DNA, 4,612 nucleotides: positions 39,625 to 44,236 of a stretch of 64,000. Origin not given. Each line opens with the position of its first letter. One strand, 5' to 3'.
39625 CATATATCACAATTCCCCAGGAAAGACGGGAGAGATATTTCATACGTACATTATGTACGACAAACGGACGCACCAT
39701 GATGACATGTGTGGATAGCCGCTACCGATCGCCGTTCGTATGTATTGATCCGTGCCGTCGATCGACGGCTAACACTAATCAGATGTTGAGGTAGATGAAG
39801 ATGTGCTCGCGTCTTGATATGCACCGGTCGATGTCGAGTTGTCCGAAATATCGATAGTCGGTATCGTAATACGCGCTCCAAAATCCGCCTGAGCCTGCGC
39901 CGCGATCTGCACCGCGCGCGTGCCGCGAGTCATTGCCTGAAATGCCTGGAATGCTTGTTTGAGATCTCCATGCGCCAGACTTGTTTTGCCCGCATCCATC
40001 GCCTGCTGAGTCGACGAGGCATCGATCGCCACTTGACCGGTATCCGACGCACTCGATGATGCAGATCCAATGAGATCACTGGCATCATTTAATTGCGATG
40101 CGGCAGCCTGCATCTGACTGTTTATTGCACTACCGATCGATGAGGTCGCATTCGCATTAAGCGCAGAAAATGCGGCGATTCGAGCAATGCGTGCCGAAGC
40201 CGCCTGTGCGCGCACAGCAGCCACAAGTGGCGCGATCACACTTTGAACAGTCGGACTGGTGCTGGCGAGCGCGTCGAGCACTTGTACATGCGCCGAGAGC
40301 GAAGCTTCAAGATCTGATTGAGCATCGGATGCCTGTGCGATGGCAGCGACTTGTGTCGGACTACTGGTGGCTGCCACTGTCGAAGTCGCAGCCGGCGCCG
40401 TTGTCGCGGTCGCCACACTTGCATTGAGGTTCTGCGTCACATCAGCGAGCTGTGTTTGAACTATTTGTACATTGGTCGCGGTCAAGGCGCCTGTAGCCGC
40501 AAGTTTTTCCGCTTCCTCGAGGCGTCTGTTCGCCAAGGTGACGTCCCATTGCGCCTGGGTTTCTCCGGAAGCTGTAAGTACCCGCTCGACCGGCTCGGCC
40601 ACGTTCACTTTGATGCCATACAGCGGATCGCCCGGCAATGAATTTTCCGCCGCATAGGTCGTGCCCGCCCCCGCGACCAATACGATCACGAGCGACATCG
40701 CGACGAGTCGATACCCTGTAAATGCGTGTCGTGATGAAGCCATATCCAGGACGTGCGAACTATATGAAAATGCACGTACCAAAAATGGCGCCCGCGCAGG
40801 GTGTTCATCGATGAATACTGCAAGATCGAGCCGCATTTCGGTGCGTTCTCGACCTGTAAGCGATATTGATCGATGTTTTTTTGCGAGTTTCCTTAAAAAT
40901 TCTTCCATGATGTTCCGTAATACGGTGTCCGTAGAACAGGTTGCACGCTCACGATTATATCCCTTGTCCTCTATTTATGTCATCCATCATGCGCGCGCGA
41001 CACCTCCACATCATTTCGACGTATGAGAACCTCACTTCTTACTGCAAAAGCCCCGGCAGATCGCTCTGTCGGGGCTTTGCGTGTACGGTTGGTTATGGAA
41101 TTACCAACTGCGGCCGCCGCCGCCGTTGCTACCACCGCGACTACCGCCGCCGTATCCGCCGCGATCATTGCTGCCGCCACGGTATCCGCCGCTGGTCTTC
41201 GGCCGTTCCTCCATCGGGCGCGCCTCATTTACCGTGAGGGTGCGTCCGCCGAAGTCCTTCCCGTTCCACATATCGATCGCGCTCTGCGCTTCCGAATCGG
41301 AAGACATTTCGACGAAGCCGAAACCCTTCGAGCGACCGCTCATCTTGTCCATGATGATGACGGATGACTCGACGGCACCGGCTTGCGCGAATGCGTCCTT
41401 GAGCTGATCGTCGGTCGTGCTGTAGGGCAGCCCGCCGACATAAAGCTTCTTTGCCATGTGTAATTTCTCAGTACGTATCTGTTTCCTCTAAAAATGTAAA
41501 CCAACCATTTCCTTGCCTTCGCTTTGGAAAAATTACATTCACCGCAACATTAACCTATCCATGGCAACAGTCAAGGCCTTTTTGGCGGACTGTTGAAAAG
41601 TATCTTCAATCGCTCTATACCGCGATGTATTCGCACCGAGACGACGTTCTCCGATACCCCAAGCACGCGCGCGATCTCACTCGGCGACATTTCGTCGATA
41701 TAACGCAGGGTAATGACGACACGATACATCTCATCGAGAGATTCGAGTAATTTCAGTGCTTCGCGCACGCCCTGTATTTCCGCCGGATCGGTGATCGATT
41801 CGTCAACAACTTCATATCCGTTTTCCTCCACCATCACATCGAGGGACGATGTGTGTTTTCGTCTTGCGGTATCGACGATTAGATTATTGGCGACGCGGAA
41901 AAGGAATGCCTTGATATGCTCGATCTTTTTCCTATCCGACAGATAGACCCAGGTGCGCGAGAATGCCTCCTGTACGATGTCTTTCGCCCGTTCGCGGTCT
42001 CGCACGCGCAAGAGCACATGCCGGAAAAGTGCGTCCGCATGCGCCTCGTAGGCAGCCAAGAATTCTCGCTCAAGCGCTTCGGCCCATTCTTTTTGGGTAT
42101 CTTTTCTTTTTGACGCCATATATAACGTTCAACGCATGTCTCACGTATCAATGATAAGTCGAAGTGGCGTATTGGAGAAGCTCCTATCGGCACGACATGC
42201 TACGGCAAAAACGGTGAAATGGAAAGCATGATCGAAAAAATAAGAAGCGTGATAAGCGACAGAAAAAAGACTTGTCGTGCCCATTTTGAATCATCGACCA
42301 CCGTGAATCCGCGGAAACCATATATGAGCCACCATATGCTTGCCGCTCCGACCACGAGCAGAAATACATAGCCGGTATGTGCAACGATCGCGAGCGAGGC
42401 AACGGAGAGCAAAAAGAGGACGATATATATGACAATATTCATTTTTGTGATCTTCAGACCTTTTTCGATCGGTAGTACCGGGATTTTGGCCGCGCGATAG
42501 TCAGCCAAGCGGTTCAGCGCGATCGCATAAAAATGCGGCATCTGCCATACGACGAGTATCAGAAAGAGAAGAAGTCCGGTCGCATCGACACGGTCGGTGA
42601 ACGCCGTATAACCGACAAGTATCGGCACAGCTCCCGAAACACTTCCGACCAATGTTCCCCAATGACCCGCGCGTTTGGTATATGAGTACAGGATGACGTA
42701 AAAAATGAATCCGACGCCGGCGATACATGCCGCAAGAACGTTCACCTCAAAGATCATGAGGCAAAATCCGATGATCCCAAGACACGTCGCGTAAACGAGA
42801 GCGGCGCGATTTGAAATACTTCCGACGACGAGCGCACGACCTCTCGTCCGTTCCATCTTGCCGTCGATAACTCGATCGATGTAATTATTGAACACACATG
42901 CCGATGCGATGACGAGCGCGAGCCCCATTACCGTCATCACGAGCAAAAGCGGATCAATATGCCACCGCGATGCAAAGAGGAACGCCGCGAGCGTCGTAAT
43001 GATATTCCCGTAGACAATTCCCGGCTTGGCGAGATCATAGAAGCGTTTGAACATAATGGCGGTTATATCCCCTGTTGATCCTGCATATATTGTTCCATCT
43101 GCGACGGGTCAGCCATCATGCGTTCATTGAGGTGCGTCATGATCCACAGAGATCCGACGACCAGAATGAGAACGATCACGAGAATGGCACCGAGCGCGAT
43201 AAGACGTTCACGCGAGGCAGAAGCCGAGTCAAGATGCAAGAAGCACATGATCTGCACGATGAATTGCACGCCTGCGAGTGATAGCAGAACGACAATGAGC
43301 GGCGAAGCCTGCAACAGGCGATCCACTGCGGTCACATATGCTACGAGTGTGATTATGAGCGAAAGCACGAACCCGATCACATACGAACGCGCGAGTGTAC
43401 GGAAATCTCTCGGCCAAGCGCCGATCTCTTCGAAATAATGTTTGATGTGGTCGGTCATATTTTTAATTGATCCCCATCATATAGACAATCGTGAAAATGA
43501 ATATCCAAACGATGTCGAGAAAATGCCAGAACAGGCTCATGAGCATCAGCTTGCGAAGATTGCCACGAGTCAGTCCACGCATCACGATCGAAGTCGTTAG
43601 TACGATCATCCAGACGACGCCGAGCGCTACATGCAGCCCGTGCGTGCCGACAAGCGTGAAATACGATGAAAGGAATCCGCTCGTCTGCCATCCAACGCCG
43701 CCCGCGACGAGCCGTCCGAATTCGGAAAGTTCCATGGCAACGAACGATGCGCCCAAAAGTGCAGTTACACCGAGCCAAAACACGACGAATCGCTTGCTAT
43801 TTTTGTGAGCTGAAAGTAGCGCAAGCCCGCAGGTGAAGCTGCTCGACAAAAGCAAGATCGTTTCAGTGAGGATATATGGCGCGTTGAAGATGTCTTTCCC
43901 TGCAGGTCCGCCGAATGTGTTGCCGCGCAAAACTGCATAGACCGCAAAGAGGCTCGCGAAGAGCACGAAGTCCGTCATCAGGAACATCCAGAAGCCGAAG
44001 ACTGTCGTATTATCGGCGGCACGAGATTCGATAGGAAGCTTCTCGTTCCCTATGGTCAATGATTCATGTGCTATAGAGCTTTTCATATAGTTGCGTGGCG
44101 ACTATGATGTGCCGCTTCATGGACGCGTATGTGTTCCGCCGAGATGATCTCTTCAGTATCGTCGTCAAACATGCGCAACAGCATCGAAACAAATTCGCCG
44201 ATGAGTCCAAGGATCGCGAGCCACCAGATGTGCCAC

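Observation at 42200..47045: Complete cyoABCDE bo3-type quinol oxidase operon in a CPR-like, otherwise minimal genome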

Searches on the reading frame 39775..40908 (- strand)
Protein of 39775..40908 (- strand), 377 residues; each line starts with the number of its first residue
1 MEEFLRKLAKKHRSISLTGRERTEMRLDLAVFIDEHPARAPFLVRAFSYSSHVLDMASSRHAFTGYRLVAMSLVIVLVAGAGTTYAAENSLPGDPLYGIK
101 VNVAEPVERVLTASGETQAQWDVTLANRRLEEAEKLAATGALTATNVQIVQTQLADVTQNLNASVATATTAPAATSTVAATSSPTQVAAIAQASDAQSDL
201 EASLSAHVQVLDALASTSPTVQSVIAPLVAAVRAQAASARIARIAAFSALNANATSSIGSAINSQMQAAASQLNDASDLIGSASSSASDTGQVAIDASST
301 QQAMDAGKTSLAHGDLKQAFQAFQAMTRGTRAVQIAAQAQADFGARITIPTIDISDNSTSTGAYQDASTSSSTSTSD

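Call 3: search_protein_families(library=pfam, proteins=[window:39775-40908:-])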
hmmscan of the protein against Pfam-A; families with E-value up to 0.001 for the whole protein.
window:39775-40908:- (377 aa): 1 family
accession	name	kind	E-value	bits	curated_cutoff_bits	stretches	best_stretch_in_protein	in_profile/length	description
PF18915.5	DUF5667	-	1.4e-08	35.5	27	1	90-179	2-77/99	Domain of unknown function (DUF5667)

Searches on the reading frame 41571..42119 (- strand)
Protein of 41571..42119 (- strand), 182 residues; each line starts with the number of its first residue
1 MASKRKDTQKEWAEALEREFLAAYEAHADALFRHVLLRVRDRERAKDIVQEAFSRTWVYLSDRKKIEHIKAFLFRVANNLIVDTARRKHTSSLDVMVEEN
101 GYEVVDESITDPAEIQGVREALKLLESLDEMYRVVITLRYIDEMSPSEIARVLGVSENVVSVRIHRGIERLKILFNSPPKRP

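Call 3: search_protein_families(library=pfam, proteins=[window:41571-42119:-])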
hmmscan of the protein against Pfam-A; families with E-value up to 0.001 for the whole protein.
window:41571-42119:- (182 aa): 5 families
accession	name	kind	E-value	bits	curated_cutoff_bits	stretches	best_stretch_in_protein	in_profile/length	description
PF08281.18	Sigma70_r4_2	-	5.2e-14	52.1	25.7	1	120-171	3-54/54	Sigma-70, region 4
PF04545.22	Sigma70_r4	-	5.2e-10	39.1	24.1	1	124-172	1-49/50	Sigma-70, region 4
PF04542.20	Sigma70_r2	-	2e-08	34.3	24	1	24-88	2-68/71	Sigma-70 region 2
PF07638.17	Sigma70_ECF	-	6.4e-06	26.6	21.1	1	38-162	42-170/185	ECF sigma factor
PF13384.12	HTH_23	-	0.00053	20.2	24.6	0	132-166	6-40/50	Homeodomain-like domain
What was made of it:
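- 41571..42119 (-): ECF-type sigma factor 80 nt downstream of cyoE. Adjacent gene with no shown link to the oxidase. Pfam Sigma70_r2/r4_2/ECF (call 3).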

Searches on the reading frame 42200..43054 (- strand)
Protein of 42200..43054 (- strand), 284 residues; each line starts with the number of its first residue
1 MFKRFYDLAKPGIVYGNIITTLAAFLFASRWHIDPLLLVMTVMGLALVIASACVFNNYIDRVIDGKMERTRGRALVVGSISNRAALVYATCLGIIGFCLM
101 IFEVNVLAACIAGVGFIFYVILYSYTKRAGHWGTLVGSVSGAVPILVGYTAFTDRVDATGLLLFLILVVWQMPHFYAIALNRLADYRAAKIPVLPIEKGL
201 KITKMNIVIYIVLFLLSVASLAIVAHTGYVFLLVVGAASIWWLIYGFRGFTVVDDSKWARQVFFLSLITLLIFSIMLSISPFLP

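Call 3: search_protein_families(library=pfam, proteins=[window:42200-43054:-])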
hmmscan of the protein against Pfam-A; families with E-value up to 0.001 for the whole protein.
window:42200-43054:- (284 aa): 1 family
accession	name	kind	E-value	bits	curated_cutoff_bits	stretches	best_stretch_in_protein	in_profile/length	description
PF01040.23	UbiA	-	3.9e-56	190.6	34.2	1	18-268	2-250/250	UbiA prenyltransferase family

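Call 4: search_protein_families(library=ncbifam, proteins=[window:42200-43054:-])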
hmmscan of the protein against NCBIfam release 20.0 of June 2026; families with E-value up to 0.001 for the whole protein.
window:42200-43054:- (284 aa): 15 families
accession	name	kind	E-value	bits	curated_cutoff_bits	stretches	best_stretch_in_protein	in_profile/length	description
NF003348.0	PRK04375.1-1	equivalog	3.1e-103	345.2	285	1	1-280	2-282/292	heme o synthase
TIGR01473.1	cyoE_ctaB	equivalog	1.3e-79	267.9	210.3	1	3-279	1-279/281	heme o synthase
NF003349.0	PRK04375.1-2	equivalog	3.5e-60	203.8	246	1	3-282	26-311/318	heme o synthase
TIGR01474.1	ubiA_proteo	equivalog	5.3e-19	68.8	275.45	1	31-242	36-244/282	4-hydroxybenzoate octaprenyltransferase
NF009524.0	PRK12886.1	equivalog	5.3e-15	55.5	387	1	42-275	48-279/291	prenyltransferase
NF009526.0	PRK12888.1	equivalog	3.3e-12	46.5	364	1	20-263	37-276/301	4-hydroxybenzoate octaprenyltransferase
TIGR01475.1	ubiA_other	subfamily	3.8e-12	46.2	180.8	1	23-276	23-275/282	UbiA-like polyprenyltransferase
NF041584.1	MqnP_SCO4491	exception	3.3e-10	40.1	420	1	21-263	27-264/285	menaquinone biosynthesis prenyltransferase MqnP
NF041586.1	MqnP_DT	exception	1.1e-09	38.4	430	1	25-249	23-244/277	menaquinone biosynthesis prenyltransferase MqnP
NF041585.1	MqnP_Cj_Hp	exception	1.1e-08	34.9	375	1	31-238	35-240/281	menaquinone biosynthesis prenyltransferase MqnP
NF009521.0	PRK12882.1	equivalog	7.6e-08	31.9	296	1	14-272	17-275/280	geranylgeranylglycerol-phosphate geranylgeranyltransferase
NF009514.0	PRK12873.1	equivalog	2.6e-07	30.3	246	1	36-240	47-254/297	4-hydroxybenzoate polyprenyltransferase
NF004617.0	PRK05951.1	equivalog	4.4e-07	29.3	239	1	33-125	47-142/306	prenyltransferase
NF009515.0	PRK12874.1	equivalog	9.2e-07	28.5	392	1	36-264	47-270/291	4-hydroxybenzoate polyprenyltransferase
NF009609.0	PRK13106.1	equivalog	6.9e-06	25.7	349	1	28-226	41-250/301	prenyltransferase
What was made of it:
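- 42200..43054 (-): cyoE, heme O synthase (protoheme IX farnesyltransferase, 284 aa). NF003348 heme o synthase 345.2 bits, above the 285 cut-off; TIGR01473 267.9, above 210.3 (call 4).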

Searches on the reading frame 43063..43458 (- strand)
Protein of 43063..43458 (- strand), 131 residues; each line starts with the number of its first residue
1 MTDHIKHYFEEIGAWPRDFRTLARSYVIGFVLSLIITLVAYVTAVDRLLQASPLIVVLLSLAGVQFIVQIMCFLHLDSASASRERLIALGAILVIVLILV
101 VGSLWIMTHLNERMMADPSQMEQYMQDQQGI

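Call 3: search_protein_families(library=pfam, proteins=[window:43063-43458:-])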
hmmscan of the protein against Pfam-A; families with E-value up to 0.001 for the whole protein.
window:43063-43458:- (131 aa): 2 families
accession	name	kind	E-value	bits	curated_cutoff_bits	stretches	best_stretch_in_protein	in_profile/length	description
PF03626.19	COX4_pro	-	6.7e-11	42.9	28.9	1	27-100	1-72/72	Prokaryotic Cytochrome C oxidase subunit IV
PF20394.4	DUF6688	-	0.00035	20.8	26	1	19-117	76-169/248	DUF6688 N-terminal domain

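Call 4: search_protein_families(library=ncbifam, proteins=[window:43063-43458:-])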
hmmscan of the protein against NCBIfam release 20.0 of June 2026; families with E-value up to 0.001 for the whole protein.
window:43063-43458:- (131 aa): 4 families
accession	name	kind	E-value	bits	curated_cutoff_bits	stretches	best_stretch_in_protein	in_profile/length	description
TIGR02847.1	CyoD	equivalog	2.1e-24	85.8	81.45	1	24-115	5-96/96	cytochrome o ubiquinol oxidase subunit IV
NF007878.0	PRK10582.1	equivalog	8.7e-21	74.1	144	1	23-116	15-108/109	cytochrome o ubiquinol oxidase subunit IV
TIGR02901.1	QoxD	equivalog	1.2e-10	41.8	85.6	1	25-109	8-92/94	cytochrome aa3 quinol oxidase subunit IV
TIGR02908.1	CoxD_Bacillus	equivalog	1.4e-07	31.4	117.85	1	24-100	26-102/110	cytochrome c oxidase subunit IVB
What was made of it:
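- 43063..43458 (-): cyoD, subunit IV (131 aa). TIGR02847 CyoD 85.8 bits, above the 81.45 cut-off (call 4).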

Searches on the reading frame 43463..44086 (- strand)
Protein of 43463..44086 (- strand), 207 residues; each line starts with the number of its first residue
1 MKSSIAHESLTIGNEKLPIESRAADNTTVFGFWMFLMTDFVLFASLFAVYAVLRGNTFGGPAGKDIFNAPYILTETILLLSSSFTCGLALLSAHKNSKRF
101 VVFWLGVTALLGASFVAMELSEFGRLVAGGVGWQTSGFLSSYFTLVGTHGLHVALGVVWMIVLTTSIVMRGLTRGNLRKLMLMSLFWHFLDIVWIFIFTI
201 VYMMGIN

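Call 3: search_protein_families(library=pfam, proteins=[window:43463-44086:-])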
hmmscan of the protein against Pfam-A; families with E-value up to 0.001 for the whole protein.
window:43463-44086:- (207 aa): 1 family
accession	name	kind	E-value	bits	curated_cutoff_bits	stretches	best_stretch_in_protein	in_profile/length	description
PF00510.24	COX3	-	1.9e-12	48.1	23.8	1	27-205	75-257/258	Cytochrome c oxidase subunit III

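Call 4: search_protein_families(library=ncbifam, proteins=[window:43463-44086:-])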
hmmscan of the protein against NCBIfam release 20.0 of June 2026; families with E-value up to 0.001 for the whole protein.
window:43463-44086:- (207 aa): 4 families
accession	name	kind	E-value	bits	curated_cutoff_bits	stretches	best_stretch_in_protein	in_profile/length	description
TIGR02842.1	CyoC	equivalog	2.4e-72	243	223.75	1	28-206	1-179/180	cytochrome o ubiquinol oxidase subunit III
NF007944.0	PRK10663.1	equivalog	2.1e-70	236.7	340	1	23-205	20-202/204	cytochrome o ubiquinol oxidase subunit III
TIGR02897.1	QoxC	equivalog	2.2e-57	194.2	239.9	1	27-206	9-189/190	cytochrome aa3 quinol oxidase subunit III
NF050119.1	aa3_CtaE_Actin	exception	4.6e-31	108.5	190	1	25-204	8-189/190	aa3-type cytochrome oxidase subunit III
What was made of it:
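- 43463..44086 (-): cyoC, subunit III (207 aa). TIGR02842 CyoC 243 bits, above the 223.75 cut-off (call 4).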
